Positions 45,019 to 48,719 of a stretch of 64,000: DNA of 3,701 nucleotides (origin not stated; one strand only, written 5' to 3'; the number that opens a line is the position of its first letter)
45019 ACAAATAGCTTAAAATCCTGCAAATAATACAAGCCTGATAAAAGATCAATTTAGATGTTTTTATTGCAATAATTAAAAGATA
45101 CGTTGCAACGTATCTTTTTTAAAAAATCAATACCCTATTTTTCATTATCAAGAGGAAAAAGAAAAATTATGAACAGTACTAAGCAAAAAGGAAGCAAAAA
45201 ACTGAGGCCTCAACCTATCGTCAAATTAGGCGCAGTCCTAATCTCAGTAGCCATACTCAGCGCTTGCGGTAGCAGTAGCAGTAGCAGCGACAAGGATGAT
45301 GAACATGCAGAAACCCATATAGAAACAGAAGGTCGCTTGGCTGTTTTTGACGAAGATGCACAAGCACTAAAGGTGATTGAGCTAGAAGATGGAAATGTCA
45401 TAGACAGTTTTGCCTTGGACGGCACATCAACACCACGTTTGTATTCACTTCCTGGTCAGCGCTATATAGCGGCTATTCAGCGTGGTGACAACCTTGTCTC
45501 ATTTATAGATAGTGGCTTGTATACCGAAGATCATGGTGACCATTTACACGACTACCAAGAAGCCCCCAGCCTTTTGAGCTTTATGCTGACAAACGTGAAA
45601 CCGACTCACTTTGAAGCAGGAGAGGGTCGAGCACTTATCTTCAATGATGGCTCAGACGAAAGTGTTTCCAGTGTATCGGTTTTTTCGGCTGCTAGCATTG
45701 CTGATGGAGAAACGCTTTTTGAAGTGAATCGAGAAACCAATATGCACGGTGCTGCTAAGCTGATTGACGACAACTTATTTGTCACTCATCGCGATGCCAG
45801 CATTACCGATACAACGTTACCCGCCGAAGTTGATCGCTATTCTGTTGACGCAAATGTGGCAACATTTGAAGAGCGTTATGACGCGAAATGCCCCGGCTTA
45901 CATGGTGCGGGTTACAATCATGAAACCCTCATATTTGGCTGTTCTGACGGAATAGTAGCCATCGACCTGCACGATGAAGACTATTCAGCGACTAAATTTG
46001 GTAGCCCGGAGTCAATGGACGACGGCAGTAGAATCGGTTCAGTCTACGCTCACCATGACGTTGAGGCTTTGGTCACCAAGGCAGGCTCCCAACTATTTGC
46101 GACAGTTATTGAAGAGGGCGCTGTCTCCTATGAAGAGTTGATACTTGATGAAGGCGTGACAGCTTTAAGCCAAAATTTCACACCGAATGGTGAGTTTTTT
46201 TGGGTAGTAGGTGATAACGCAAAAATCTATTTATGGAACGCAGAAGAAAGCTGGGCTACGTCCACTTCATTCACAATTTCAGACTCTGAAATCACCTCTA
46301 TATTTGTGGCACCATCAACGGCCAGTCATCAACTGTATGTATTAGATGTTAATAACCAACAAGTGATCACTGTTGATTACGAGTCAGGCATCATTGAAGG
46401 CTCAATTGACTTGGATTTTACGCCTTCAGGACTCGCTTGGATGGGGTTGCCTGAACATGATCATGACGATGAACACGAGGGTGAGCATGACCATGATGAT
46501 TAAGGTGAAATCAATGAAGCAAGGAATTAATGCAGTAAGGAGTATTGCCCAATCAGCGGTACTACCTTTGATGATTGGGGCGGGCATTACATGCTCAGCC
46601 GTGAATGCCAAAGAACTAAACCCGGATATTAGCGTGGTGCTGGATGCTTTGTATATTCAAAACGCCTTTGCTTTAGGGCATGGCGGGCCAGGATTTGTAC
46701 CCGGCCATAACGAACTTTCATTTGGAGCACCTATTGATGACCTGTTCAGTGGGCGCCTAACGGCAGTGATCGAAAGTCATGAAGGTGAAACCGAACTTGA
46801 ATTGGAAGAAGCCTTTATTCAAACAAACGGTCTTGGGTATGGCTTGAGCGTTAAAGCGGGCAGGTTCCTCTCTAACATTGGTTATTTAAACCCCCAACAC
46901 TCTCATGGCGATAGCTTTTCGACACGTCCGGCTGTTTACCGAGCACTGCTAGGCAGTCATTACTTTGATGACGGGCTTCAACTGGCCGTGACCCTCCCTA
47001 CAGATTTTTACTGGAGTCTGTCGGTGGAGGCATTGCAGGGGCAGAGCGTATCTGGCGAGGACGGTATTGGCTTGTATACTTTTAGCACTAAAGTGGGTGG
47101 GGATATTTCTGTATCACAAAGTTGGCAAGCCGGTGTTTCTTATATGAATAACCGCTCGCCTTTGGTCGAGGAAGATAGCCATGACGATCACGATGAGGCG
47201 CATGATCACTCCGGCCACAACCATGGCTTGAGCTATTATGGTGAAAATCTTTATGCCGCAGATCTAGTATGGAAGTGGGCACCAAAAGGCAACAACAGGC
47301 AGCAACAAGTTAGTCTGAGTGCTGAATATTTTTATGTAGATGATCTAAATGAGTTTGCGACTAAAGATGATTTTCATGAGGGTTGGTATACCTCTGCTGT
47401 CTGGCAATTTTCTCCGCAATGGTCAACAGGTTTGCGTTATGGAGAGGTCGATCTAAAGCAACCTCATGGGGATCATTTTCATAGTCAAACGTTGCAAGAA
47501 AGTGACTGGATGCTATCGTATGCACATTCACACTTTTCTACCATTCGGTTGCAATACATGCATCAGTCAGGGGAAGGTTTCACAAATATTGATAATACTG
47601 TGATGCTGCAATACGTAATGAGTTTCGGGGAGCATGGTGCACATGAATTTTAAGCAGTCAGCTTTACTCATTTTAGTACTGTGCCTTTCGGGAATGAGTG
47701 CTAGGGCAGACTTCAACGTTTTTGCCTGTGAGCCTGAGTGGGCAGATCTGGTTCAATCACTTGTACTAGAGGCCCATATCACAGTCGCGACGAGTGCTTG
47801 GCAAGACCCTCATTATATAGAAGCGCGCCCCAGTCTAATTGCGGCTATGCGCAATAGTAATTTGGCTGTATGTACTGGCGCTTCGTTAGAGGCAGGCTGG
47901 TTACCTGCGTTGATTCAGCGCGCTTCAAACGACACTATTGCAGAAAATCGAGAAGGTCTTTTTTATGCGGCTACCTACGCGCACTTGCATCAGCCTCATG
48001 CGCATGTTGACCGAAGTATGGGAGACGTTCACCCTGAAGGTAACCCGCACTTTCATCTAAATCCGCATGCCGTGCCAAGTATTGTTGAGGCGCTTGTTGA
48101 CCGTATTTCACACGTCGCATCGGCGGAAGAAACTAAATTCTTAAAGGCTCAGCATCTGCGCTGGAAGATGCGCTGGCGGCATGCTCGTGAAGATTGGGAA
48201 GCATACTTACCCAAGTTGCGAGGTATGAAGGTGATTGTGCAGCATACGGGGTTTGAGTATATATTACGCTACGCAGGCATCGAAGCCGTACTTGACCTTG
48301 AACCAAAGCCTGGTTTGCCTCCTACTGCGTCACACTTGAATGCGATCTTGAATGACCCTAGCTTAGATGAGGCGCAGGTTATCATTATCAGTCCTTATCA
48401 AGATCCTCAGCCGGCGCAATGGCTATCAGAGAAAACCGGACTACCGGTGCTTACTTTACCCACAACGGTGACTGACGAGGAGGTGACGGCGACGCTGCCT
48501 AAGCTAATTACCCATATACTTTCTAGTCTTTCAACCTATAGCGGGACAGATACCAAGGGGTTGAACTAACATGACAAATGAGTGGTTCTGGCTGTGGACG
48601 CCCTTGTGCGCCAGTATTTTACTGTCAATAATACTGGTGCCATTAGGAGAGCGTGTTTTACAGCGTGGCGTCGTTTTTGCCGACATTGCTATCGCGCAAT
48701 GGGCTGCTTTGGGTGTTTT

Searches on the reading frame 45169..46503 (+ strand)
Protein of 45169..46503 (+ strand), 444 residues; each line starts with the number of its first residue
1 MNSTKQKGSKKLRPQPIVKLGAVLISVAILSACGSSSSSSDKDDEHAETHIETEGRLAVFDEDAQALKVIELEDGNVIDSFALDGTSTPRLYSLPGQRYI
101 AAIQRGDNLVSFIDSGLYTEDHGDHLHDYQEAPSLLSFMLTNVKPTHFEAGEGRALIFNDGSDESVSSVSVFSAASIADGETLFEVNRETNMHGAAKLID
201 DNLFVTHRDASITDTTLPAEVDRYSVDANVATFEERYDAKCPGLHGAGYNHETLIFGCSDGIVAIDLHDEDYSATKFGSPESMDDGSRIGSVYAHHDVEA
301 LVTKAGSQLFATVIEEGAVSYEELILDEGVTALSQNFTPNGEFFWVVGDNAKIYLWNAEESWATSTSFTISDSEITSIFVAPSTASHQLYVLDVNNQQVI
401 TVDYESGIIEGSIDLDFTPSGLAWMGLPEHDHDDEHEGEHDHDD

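Call 5: search_protein_families(library=pfam, proteins=[window:45169-46503:+])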
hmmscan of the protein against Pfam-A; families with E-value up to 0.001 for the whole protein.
window:45169-46503:+ (444 aa): 0 families

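Call 11: search_protein_families(library=ncbifam, proteins=[window:45169-46503:+], max_evalue=0.01)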
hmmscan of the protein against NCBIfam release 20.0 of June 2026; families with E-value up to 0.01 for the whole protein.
window:45169-46503:+ (444 aa): 1 family
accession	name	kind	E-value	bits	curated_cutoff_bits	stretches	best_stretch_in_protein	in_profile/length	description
NF038015.2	AztD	exception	1.1e-24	86.9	400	1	62-302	4-220/356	zinc metallochaperone AztD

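Call 12: find_homologous_proteins(query=window:45169-46503:+, max_evalue=1e-10)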
Query window:45169-46503:+ (444 aa): 358 proteins with E <= 1e-10 among 6272 candidates; the best 120 are listed.
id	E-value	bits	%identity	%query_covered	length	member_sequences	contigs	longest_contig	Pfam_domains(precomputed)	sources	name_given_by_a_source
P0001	5.0e-280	946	95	100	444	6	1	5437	-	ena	-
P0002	2.2e-239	813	82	99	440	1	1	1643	-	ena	-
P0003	3.1e-236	802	82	96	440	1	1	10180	-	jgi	jgi:hypothetical protein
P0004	1.8e-235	800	81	96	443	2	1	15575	-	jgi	jgi:hypothetical protein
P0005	8.0e-232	788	80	96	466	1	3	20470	-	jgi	-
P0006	2.5e-212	723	74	96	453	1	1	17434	-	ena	-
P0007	8.1e-211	718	75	92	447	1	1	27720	-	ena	-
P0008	1.2e-201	688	71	94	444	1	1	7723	-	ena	-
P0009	1.1e-195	669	68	97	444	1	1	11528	-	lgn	-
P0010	6.0e-193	660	68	96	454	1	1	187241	-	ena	-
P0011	3.9e-191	654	80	82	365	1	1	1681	-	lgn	-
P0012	5.2e-182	624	63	96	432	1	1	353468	-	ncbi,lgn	-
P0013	4.1e-178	611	64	89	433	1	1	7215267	-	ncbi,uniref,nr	ncbi:FOG: WD40 repeat [Hahella chejuensis KCTC 2396]|uniref:FOG: WD40 repeat n=1 Tax=Hahella chejuen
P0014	2.2e-163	562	60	95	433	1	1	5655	-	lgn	-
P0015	7.1e-150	518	56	95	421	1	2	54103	-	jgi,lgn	-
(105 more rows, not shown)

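Call 14: find_related_loci(query=A1, collection=genome_contigs, flank=10000)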
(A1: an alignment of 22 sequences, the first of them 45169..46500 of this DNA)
Query A1 (444 aa) in genome_contigs; peptide patterns used: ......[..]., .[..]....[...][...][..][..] (x = any residue, [..] = any of these).
300 stretches matched a pattern; 215 encode a relative of the query (tblastn E <= 1e-3); the best 80 are kept; 80 distinct loci.
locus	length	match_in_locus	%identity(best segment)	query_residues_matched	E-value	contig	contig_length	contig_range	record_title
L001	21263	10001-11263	63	1-427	0e+0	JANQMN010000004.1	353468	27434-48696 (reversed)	MAG: Hahella sp. isolate PL25b_bin.18 k99_288853, whole genome shotgun sequence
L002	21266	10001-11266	48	1-429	1e-124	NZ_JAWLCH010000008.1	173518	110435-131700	MAG: Marinobacter sp. isolate 15dZY3.bin.38 NODE_184_length_173518_cov_28.541561, whole genome shotgun sequence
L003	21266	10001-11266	48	1-427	6e-124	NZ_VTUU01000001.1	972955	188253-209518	Marinobacter salinexigens strain ZYF650 scaffold_0, whole genome shotgun sequence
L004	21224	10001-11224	47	22-428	2e-123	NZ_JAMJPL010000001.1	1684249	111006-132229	Marinobacter sp. ATCH36 1_length_1684249_cov_62.893826, whole genome shotgun sequence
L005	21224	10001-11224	47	22-428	2e-122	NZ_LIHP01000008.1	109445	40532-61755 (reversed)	MAG: Marinobacter sp. HL-58 ITZY_scaf_81, whole genome shotgun sequence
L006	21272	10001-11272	47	2-428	3e-121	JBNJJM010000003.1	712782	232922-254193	MAG: Pseudomonadota bacterium isolate BSd78-1 3, whole genome shotgun sequence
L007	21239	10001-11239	49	12-429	5e-121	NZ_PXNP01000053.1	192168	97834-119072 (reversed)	Marinobacter fuscus strain NH169-3 870, whole genome shotgun sequence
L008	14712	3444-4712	48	13-436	1e-119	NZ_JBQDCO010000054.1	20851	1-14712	MAG: Marinobacter sp. isolate AOP35_03H_surf _bin _41 AOP35_03H_surf.bin.41_54, whole genome shotgun sequence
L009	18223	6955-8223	48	13-436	1e-119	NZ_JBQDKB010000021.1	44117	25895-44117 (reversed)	MAG: Marinobacter sp. isolate AOP31_B2_surf _bin _1 AOP31_B2_surf.bin.1_21, whole genome shotgun sequence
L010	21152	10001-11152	51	43-427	3e-118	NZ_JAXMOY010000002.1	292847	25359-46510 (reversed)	MAG: Marinobacter sp. isolate PC_MBin.48 PCX_63CoAssmbCtg, whole genome shotgun sequence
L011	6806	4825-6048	47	22-428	5e-118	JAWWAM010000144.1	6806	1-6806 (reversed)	MAG: Marinobacter sp. isolate HN15.bin.3 k141_1089716_length_6806_cov_53.9178, whole genome shotgun sequence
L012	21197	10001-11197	49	33-436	3e-117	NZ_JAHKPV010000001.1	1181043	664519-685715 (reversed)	Marinobacter salexigens strain D2M19 D2M19_D2M19_contig_1, whole genome shotgun sequence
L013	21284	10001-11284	48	9-437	1e-116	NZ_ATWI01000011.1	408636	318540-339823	Marinobacter daepoensis DSM 16072 K325DRAFT_scaffold00004.4_C, whole genome shotgun sequence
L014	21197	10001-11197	49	33-436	2e-116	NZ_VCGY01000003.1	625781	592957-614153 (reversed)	Marinobacter sp. 1-4A NODE_3_length_625781_cov_63.329219, whole genome shotgun sequence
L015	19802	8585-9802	46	33-442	5e-115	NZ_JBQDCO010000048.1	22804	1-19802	MAG: Marinobacter sp. isolate AOP35_03H_surf _bin _41 AOP35_03H_surf.bin.41_48, whole genome shotgun sequence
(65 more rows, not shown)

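Call 23: find_encoding_contigs(protein=P0001, flank=10000, max_places=3)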
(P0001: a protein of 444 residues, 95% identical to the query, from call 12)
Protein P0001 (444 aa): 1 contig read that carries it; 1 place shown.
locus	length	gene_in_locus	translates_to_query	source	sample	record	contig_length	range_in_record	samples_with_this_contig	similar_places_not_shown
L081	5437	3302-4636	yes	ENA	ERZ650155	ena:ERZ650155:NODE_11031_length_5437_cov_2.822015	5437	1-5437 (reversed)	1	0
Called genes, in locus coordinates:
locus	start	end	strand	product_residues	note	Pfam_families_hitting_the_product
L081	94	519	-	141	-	PF01502:PRA-CH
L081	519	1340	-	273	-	PF00950:ABC-3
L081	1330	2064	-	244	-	PF13476:AAA_23 (faint), PF02463:SMC_N (faint), PF00005:ABC_tran, PF13304:AAA_21 (faint), PF13401:AAA_22 (weak)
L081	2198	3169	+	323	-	PF01297:ZnuA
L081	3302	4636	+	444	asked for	-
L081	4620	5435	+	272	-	?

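Call 24: find_encoding_contigs(protein=P0004, flank=10000, max_places=3)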
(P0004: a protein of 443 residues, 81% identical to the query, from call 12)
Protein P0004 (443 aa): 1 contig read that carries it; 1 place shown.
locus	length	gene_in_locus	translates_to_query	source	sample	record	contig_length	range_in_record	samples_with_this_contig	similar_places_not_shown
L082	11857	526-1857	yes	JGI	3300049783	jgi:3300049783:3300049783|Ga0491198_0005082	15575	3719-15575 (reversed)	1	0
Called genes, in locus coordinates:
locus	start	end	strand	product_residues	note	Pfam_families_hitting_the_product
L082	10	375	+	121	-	PF01297:ZnuA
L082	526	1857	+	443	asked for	-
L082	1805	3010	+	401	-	-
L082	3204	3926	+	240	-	PF01297:ZnuA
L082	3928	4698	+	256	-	PF00950:ABC-3 (faint)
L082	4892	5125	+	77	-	-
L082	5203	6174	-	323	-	PF03824:NicO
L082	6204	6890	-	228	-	PF06226:DUF1007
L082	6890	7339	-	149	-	PF01475:FUR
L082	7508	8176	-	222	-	PF08856:DUF1826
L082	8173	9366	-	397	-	PF02492:cobW, PF07683:CobW_C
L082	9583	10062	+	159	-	-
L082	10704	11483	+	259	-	PF06468:Spond_N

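Call 27: find_encoding_contigs(protein=P0003, flank=10000, max_places=3)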
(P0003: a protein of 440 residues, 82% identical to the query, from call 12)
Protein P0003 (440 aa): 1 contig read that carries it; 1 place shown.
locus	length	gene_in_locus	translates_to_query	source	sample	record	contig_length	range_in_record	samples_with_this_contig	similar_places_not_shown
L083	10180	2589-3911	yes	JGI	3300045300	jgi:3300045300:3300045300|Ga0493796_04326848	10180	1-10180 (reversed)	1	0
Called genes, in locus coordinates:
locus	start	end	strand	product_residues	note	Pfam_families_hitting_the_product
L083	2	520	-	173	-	?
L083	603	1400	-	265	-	PF00005:ABC_tran, PF13401:AAA_22, PF13304:AAA_21 (faint)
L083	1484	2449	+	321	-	PF01297:ZnuA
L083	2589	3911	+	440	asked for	-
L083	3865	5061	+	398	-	-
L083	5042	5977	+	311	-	PF01297:ZnuA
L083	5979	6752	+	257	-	PF00950:ABC-3 (faint)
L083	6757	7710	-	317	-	PF03824:NicO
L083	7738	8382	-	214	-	PF06226:DUF1007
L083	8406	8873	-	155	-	PF01475:FUR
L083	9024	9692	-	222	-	PF08856:DUF1826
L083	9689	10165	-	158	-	PF07683:CobW_C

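Call 28: find_encoding_contigs(protein=P0005, flank=10000, max_places=3)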
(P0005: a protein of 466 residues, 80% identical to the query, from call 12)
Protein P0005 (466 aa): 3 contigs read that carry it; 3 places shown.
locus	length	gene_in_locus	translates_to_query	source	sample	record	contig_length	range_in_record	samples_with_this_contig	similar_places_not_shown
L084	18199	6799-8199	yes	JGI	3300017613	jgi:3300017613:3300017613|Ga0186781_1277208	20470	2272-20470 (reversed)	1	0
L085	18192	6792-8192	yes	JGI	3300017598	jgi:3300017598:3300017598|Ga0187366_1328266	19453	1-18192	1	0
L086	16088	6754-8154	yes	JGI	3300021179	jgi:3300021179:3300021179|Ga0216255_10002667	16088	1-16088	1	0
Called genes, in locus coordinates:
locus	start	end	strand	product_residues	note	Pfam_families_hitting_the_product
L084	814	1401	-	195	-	PF02661:Fic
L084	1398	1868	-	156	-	PF01381:HTH_3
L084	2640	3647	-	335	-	PF02492:cobW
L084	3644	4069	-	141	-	PF01502:PRA-CH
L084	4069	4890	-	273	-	PF00950:ABC-3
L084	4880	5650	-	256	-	PF02463:SMC_N (faint), PF00005:ABC_tran, PF13304:AAA_21 (faint), PF13401:AAA_22 (weak)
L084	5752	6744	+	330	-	PF01297:ZnuA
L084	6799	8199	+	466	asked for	-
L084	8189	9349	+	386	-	-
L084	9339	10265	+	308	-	PF01297:ZnuA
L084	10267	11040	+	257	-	PF00950:ABC-3 (faint)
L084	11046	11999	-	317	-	PF03824:NicO, PF13386:DsbD_2 (weak), PF03824:NicO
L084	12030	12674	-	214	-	PF06226:DUF1007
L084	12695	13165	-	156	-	PF01475:FUR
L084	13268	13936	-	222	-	PF08856:DUF1826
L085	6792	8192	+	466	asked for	-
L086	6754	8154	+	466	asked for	-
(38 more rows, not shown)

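Call 29: find_encoding_contigs(protein=P0006, flank=10000, max_places=2)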
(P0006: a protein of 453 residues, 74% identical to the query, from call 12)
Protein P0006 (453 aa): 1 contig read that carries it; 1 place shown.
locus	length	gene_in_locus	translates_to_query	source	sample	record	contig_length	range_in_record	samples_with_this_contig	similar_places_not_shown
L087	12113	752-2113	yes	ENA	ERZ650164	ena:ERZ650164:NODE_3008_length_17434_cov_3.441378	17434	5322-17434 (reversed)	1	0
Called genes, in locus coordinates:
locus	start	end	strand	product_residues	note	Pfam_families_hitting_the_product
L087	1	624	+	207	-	?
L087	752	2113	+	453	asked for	-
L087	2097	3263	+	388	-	-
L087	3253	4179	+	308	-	PF01297:ZnuA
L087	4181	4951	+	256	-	PF00950:ABC-3 (faint)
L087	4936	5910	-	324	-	PF03824:NicO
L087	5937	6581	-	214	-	PF06226:DUF1007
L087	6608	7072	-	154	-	PF01475:FUR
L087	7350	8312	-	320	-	PF12852:Cupin_6, PF00165:HTH_AraC (weak), PF12833:HTH_18, PF00165:HTH_AraC (weak)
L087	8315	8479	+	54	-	-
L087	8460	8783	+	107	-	PF00462:Glutaredoxin (weak), PF13417:GST_N_3 (weak), PF13409:GST_N_2 (weak)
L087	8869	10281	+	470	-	PF01134:GIDA (faint), PF07992:Pyr_redox_2, PF13738:Pyr_redox_3, PF00070:Pyr_redox, PF02852:Pyr_redox_dim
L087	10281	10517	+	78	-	-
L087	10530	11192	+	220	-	PF05494:MlaC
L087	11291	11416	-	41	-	-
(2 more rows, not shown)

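Call 30: find_encoding_contigs(protein=P0007, flank=10000, max_places=2)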
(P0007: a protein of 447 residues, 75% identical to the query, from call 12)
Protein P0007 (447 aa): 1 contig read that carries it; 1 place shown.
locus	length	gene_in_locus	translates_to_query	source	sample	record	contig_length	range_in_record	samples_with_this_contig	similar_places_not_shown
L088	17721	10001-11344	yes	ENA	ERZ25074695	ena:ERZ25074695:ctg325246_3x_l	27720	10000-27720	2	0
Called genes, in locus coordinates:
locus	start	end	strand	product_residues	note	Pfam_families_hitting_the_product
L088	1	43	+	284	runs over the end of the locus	PF04542:Sigma70_r2, PF04545:Sigma70_r4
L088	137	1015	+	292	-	PF01488:Shikimate_DH (weak), PF03446:NAD_binding_2, PF03807:F420_oxidored, PF14833:NAD_binding_11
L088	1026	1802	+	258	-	PF01261:AP_endonuc_2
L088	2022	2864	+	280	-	PF27507:DjlA_TM, PF05099:TerB, PF00226:DnaJ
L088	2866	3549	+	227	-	PF00072:Response_reg, PF00486:Trans_reg_C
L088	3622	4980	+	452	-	PF00672:HAMP, PF00512:HisKA, PF02518:HATPase_c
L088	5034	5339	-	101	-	-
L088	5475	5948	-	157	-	PF03449:GreA_GreB_N, PF01272:GreA_GreB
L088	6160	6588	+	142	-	-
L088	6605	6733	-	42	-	-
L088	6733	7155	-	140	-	PF01502:PRA-CH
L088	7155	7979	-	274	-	PF00950:ABC-3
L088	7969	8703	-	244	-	PF09818:ABC_ATPase (faint), PF02463:SMC_N (faint), PF00005:ABC_tran, PF13304:AAA_21 (faint), PF13401:AAA_22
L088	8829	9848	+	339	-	PF01297:ZnuA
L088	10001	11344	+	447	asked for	-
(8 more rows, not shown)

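Call 31: find_encoding_contigs(protein=P0010, flank=10000, max_places=2)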
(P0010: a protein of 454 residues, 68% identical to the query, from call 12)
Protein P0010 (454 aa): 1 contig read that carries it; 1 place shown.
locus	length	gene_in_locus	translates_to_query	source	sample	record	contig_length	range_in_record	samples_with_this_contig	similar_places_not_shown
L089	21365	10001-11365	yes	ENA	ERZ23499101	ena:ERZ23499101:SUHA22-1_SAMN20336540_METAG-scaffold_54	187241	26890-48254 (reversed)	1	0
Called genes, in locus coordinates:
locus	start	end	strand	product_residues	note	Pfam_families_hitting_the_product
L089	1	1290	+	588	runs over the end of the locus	PF13175:AAA_15, PF13304:AAA_21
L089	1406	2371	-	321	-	PF03824:NicO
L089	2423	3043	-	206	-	PF06226:DUF1007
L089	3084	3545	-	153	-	PF01475:FUR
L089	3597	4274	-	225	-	PF08856:DUF1826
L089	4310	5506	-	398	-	PF02492:cobW, PF07683:CobW_C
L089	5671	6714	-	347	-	PF02492:cobW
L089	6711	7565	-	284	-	PF00950:ABC-3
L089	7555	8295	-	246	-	PF00005:ABC_tran, PF13401:AAA_22 (weak), PF13304:AAA_21 (faint)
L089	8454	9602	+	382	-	PF01297:ZnuA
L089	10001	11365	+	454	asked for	-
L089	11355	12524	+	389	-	-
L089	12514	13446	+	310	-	PF01297:ZnuA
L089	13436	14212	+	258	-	-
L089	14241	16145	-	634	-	PF02518:HATPase_c, PF00204:DNA_gyraseB, PF01751:Toprim, PF00986:DNA_gyraseB_C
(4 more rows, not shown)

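Call 32: find_encoding_contigs(protein=P0013, flank=10000, max_places=2)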
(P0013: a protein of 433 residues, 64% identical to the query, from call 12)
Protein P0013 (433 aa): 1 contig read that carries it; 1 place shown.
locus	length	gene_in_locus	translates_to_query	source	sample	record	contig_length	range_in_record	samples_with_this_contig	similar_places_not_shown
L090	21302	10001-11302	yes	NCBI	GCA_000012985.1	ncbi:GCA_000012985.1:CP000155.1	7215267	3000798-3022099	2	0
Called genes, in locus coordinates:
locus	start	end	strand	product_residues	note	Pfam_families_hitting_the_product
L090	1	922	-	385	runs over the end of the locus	PF07690:MFS_1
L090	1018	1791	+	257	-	PF12833:HTH_18, PF00165:HTH_AraC (weak)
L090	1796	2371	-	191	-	PF00440:TetR_N (weak)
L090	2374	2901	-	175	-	PF11066:DUF2867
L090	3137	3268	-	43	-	-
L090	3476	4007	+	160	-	PF20461:DUF6714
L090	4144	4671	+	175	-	PF08592:Anthrone_oxy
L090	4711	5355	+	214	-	-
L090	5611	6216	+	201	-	PF08818:DUF1801, PF13376:OmdA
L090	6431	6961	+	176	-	PF13302:Acetyltransf_3, PF00583:Acetyltransf_1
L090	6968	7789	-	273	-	PF00950:ABC-3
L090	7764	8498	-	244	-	PF09818:ABC_ATPase (faint), PF02463:SMC_N (faint), PF00005:ABC_tran, PF13304:AAA_21 (faint), PF13401:AAA_22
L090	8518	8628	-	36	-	-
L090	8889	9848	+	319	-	PF01297:ZnuA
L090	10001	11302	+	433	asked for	-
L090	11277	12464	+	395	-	-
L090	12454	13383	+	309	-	PF01297:ZnuA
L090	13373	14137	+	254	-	PF00950:ABC-3 (weak)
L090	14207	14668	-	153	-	PF01475:FUR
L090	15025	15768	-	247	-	-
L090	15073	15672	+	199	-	-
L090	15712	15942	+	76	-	-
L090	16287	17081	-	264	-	-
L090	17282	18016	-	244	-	-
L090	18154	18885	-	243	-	-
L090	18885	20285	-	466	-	-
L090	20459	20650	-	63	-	-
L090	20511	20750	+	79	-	-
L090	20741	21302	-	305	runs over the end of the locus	PF02668:TauD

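Call 59: find_related_loci(query=A1, collection=metagenome_contigs, flank=6000)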
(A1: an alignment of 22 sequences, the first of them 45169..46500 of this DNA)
Query A1 (444 aa) in metagenome_contigs; peptide patterns used: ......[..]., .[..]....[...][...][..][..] (x = any residue, [..] = any of these).
220 stretches matched a pattern; 131 encode a relative of the query (tblastn E <= 1e-3); the best 80 are kept; 80 distinct loci.
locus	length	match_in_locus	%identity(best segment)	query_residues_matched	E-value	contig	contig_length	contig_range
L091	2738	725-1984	70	5-428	0e+0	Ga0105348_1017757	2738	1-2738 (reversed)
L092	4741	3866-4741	96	1-292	0e+0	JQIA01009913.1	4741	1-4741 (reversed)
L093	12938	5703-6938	50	11-429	4e-129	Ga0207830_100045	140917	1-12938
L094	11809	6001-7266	50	1-429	5e-129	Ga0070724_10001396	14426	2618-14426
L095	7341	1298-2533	50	11-429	2e-128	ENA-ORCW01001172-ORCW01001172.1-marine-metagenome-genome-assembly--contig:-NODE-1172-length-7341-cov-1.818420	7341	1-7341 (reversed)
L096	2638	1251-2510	50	1-427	2e-134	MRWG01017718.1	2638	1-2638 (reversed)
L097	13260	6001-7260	50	1-427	7e-128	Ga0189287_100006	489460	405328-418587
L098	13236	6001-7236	50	11-429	4e-127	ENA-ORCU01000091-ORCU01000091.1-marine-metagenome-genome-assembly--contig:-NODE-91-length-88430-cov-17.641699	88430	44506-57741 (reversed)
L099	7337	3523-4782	49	1-427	1e-126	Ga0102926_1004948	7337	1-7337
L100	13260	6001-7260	49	5-429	4e-126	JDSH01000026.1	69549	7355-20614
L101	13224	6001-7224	50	12-427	7e-125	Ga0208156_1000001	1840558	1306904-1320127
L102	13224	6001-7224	47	22-428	8e-123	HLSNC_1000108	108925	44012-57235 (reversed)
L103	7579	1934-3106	51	33-427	5e-122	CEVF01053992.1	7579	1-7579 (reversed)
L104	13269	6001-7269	47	1-429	2e-120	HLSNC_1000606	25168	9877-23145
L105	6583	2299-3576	46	13-442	3e-120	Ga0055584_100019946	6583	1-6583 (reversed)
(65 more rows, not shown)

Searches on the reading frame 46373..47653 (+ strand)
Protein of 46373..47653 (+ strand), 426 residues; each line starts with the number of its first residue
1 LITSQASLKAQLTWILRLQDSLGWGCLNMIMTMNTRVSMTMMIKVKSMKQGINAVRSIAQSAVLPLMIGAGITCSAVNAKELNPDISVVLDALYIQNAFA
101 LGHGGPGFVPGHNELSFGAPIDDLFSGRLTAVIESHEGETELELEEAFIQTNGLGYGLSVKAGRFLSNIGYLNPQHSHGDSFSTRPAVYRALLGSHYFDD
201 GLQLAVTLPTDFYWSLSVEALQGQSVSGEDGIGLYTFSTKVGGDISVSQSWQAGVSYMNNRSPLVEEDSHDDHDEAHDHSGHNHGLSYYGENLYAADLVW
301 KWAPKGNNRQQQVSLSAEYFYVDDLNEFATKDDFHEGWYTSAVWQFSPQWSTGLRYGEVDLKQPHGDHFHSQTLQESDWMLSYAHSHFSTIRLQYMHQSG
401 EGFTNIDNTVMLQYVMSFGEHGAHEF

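Call 5: search_protein_families(library=pfam, proteins=[window:46373-47653:+])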
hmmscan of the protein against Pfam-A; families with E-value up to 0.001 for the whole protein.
window:46373-47653:+ (426 aa): 1 family
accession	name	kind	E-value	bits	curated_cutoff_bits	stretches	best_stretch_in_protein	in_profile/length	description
PF07642.17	BBP2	-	0.00029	20.6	26.2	1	109-356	52-264/339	Putative beta-barrel porin-2, OmpL-like. bbp2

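Call 11: search_protein_families(library=ncbifam, proteins=[window:46373-47653:+], max_evalue=0.01)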
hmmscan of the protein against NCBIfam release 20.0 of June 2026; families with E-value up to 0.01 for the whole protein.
window:46373-47653:+ (426 aa): 0 families

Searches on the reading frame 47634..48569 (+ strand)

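Call 5: search_protein_families(library=pfam, proteins=[window:47634-48569:+])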
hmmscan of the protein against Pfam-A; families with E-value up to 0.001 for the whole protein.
window:47634-48569:+ (311 aa): 1 family
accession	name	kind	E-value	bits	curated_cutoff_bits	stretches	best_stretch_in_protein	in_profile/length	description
PF01297.22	ZnuA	-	3.2e-28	99.4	29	1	29-300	1-261/263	Zinc-uptake complex component A periplasmic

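Call 11: search_protein_families(library=ncbifam, proteins=[window:47634-48569:+], max_evalue=0.01)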
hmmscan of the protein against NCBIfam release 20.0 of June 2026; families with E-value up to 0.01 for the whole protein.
window:47634-48569:+ (311 aa): 2 families
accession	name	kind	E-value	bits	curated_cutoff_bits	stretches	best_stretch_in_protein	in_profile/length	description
NF040870.1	AztC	equivalog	3.4e-13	49.7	350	1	38-275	10-245/277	zinc ABC transporter substrate-binding protein AztC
NF007091.2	PRK09545.1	equivalog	0.00062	19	268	1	58-269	57-281/318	zinc ABC transporter substrate-binding protein ZnuA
